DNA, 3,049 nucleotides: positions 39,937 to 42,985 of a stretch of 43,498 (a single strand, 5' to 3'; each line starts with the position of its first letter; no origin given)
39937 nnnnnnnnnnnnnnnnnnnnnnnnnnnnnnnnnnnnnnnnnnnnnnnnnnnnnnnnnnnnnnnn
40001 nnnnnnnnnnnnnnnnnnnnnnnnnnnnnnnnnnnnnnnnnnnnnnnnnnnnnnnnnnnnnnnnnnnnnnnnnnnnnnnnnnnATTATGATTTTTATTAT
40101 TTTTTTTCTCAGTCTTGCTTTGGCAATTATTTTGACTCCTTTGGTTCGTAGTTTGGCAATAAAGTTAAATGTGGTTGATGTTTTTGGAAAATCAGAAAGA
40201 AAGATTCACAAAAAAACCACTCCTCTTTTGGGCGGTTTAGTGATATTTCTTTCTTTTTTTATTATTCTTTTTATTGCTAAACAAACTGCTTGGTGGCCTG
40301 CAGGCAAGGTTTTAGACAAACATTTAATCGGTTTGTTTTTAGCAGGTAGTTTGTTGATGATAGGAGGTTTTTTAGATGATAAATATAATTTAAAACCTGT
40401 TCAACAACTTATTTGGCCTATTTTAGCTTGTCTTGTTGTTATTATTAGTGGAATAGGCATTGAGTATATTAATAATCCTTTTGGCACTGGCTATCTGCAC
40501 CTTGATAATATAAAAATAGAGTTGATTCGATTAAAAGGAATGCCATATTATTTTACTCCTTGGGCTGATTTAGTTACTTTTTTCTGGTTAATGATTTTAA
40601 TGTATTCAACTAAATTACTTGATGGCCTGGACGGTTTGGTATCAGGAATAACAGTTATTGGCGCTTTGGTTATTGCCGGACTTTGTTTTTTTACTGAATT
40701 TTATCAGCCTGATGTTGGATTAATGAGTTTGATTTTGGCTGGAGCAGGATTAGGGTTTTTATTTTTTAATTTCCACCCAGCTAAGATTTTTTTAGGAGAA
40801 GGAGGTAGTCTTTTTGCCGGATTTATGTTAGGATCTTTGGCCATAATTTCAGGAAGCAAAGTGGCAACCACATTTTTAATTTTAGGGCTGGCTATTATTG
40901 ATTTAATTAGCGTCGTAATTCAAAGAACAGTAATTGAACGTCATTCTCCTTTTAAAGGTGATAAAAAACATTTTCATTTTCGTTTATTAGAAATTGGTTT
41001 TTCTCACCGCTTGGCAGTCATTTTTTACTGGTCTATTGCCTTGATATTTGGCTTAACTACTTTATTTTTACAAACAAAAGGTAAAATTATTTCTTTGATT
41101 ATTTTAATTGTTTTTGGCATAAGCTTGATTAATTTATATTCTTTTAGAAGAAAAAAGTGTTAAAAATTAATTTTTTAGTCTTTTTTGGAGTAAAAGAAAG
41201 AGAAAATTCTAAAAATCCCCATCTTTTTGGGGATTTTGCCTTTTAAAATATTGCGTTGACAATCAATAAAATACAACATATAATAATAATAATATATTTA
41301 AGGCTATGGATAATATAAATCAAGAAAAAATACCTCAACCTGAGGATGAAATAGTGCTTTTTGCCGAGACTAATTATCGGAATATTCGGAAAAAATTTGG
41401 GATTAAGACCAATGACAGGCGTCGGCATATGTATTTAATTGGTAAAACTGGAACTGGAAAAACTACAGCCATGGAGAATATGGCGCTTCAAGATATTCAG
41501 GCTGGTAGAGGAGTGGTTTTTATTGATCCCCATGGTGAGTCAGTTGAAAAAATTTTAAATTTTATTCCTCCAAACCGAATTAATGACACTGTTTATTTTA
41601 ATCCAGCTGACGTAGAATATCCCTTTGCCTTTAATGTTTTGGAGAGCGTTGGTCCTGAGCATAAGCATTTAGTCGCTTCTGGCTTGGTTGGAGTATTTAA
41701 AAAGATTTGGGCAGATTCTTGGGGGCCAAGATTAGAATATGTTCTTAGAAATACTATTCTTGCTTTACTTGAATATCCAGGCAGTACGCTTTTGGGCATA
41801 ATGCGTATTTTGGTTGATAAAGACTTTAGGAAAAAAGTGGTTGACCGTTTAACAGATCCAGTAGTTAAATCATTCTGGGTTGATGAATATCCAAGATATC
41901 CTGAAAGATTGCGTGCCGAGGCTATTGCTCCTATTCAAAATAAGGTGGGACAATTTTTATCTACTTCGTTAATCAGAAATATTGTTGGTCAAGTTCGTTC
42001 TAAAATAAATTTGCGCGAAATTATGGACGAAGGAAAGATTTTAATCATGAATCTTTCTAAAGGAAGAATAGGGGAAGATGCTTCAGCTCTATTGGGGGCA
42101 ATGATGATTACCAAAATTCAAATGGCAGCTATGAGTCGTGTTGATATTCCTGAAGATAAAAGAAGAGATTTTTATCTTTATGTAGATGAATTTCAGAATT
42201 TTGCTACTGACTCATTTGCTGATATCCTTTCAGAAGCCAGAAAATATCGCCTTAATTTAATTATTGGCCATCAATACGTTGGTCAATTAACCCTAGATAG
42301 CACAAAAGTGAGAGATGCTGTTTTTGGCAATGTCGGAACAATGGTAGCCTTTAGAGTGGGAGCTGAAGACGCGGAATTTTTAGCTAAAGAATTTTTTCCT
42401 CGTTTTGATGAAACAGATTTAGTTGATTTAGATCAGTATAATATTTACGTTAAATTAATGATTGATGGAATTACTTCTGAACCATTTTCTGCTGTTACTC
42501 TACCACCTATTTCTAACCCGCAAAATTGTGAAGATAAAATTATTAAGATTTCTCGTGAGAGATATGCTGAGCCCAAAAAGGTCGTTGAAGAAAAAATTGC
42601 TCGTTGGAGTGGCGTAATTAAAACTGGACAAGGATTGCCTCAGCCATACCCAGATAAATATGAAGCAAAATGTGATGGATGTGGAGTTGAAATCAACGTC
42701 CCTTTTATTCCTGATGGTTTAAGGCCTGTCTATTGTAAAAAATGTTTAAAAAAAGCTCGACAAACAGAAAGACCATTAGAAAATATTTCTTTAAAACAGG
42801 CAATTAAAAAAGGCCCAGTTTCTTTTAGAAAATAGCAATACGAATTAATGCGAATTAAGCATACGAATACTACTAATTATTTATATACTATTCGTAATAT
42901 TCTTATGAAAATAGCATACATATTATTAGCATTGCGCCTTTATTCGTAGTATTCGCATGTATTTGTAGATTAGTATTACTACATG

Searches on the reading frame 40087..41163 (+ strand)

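Call 11: search_protein_families(library=pfam, proteins=[window:40087-41163:+], max_evalue=0.001)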
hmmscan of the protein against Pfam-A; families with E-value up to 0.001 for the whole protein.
window:40087-41163:+ (358 aa): 1 family
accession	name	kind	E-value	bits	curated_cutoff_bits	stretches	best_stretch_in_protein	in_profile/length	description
PF00953.26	Glycos_transf_4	-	6.6e-29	101.4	27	1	81-255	2-159/160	Glycosyl transferase family 4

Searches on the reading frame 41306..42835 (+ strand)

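Call 11: search_protein_families(library=pfam, proteins=[window:41306-42835:+], max_evalue=0.001)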
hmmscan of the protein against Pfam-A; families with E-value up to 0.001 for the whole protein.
window:41306-42835:+ (509 aa): 6 families
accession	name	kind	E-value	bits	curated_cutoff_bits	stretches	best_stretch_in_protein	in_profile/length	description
PF10412.15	TrwB_AAD_bind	-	2.6e-12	46.8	20.5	1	33-353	9-312/387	Type IV secretion-system coupling protein DNA-binding domain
PF23477.1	zf_Tbcl_2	-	8.5e-12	45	27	1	452-484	4-36/37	Probable treble clef zinc finger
PF01935.23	DUF87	-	1.1e-06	29.3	23.2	1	39-252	23-203/220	Helicase HerA, central domain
PF13401.12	AAA_22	-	8.1e-06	26.6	27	1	38-79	4-45/130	AAA domain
PF12696.13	TraG-D_C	-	5.2e-05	23.6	22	1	290-358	3-74/126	TraM recognition site of TraD and TraG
PF25199.1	nSTAND_NTPase5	-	0.00015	22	34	1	33-84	35-87/145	Novel STAND NTPase 5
